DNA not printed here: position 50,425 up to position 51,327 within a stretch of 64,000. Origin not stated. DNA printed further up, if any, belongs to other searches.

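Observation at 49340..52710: Two-component operon interrupted by a GC-rich guanylate-kinase-like gene and a NUDIX gene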

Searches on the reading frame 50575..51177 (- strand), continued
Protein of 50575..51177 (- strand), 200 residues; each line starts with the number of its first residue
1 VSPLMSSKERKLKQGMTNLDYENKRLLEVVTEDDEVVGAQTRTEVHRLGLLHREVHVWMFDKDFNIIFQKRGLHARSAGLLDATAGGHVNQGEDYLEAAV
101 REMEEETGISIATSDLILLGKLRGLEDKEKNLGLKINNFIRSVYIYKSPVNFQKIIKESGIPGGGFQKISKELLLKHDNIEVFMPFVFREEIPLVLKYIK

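Call 51: find_encoding_contigs(protein=P0248, flank=5000, max_places=2)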
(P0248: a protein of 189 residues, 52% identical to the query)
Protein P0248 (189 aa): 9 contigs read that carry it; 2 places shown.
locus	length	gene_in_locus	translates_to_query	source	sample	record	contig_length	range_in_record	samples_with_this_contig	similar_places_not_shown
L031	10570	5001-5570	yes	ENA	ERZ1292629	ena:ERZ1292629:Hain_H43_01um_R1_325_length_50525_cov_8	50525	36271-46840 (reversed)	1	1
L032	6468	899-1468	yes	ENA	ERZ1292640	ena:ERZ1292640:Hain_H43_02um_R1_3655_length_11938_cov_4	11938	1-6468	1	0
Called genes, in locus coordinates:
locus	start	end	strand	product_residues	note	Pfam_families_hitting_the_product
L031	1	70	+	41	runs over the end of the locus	-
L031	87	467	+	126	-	-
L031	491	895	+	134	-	-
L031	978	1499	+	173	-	PF07610:DUF1573 (faint)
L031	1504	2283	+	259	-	-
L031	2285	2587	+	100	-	-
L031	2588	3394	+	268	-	-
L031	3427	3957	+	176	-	PF11303:DUF3105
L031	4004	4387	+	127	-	PF03625:DUF302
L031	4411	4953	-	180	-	PF00702:Hydrolase, PF13419:HAD_2 (weak)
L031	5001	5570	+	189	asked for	PF00293:NUDIX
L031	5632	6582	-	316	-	PF00294:PfkB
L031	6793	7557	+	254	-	PF01978:TrmB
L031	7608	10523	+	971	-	PF18072:FGAR-AT_linker, PF00586:AIRS, PF02769:AIRS_C, PF00586:AIRS (weak), PF02769:AIRS_C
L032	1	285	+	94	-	?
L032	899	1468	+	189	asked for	PF00293:NUDIX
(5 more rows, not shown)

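Call 85: search_protein_families(library=padloc, proteins=[window:50575-51132:-], max_evalue=0.001)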
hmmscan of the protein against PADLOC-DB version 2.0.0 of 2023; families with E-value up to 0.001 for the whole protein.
window:50575-51132:- (185 aa): 1 family
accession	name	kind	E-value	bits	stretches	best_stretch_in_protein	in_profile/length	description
PDLC04899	PDC-S07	-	4.1e-05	21.2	1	45-101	14-69/135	-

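Call 86: find_encoding_contigs(protein=P0221, flank=3000, max_places=10)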
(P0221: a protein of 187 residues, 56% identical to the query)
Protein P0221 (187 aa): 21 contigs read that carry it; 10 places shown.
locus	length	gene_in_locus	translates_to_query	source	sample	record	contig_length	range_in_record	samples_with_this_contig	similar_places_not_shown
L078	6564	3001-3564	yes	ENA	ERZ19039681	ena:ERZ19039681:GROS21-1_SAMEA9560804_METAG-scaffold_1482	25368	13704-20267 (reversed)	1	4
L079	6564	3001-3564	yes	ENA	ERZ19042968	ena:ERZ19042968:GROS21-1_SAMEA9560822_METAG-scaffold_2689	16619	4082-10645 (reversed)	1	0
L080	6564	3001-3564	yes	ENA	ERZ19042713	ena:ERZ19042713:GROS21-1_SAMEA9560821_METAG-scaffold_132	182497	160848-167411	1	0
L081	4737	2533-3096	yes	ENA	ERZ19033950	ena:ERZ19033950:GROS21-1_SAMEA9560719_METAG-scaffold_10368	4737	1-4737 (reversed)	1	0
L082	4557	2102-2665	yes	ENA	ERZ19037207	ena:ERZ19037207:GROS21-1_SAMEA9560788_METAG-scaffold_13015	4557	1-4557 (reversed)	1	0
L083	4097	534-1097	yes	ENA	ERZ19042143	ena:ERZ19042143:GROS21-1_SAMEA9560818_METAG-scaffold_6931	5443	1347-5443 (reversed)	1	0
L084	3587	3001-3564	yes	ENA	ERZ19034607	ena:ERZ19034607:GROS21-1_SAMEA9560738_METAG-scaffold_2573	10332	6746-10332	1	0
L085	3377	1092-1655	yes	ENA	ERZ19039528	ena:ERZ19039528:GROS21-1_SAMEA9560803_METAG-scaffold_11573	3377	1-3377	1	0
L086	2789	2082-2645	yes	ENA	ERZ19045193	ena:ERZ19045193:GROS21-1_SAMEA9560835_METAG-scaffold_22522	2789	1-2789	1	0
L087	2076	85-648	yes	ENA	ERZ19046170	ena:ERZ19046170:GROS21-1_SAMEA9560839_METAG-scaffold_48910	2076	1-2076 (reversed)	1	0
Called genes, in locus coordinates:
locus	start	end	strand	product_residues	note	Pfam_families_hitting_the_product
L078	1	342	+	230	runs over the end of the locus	PF13367:PrsW-protease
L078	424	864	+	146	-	PF00011:HSP20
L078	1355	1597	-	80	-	PF00462:Glutaredoxin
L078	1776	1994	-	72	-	-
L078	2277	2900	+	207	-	PF03668:RapZ-like_N (weak)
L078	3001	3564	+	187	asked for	PF00293:NUDIX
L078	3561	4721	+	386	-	PF00512:HisKA, PF02518:HATPase_c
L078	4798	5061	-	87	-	PF04977:DivIC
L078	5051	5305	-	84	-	-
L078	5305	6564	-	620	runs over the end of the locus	PF00009:GTP_EFTU, PF03144:GTP_EFTU_D2, PF14492:EFG_III (weak), PF00679:EFG_C, PF06421:LepA_C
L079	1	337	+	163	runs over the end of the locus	-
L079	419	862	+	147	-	-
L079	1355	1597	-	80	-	PF00462:Glutaredoxin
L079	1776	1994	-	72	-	-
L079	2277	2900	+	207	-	PF03668:RapZ-like_N (weak)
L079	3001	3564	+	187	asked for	PF00293:NUDIX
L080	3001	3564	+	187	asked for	PF00293:NUDIX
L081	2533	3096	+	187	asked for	PF00293:NUDIX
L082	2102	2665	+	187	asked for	PF00293:NUDIX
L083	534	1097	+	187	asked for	PF00293:NUDIX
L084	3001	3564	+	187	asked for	PF00293:NUDIX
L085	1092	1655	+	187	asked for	PF00293:NUDIX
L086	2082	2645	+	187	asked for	PF00293:NUDIX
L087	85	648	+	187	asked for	PF00293:NUDIX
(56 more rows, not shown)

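Call 95: search_protein_families(library=pfam, proteins=[L025:7023-7307:+, L025:8031-8534:+, L078:2277-2900:+, L029:4187-4834:+], max_evalue=0.01)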
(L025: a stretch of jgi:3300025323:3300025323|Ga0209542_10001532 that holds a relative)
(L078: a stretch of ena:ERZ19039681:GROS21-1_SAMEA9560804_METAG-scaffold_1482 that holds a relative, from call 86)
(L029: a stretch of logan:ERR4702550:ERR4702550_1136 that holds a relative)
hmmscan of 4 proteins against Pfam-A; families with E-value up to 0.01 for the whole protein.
L025:7023-7307:+ (94 aa): 0 families

L025:8031-8534:+ (167 aa): 0 families

L078:2277-2900:+ (207 aa): 4 families
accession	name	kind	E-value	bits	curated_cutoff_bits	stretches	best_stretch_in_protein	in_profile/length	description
PF03668.21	RapZ-like_N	-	1.9e-07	31.4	25.4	1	125-198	78-152/158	RapZ-like N-terminal domain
PF00625.27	Guanylate_kin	-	5e-05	23.5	25.2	1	8-74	8-69/182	Guanylate kinase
PF13238.12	AAA_18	-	0.00018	22.4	29.4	0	120-165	85-127/128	AAA domain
PF01202.28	SKI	-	0.0017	18.9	22.1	1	116-196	71-154/159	Shikimate kinase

L029:4187-4834:+ (215 aa): 3 families
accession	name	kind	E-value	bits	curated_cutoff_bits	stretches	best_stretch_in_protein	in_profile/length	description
PF00625.27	Guanylate_kin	-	5.1e-06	26.7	25.2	1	20-81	7-71/182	Guanylate kinase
PF02223.23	Thymidylate_kin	-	0.00089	19.4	27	0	20-54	1-35/185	Thymidylate kinase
PF13238.12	AAA_18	-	0.0031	18.4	29.4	0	18-55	1-25/128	AAA domain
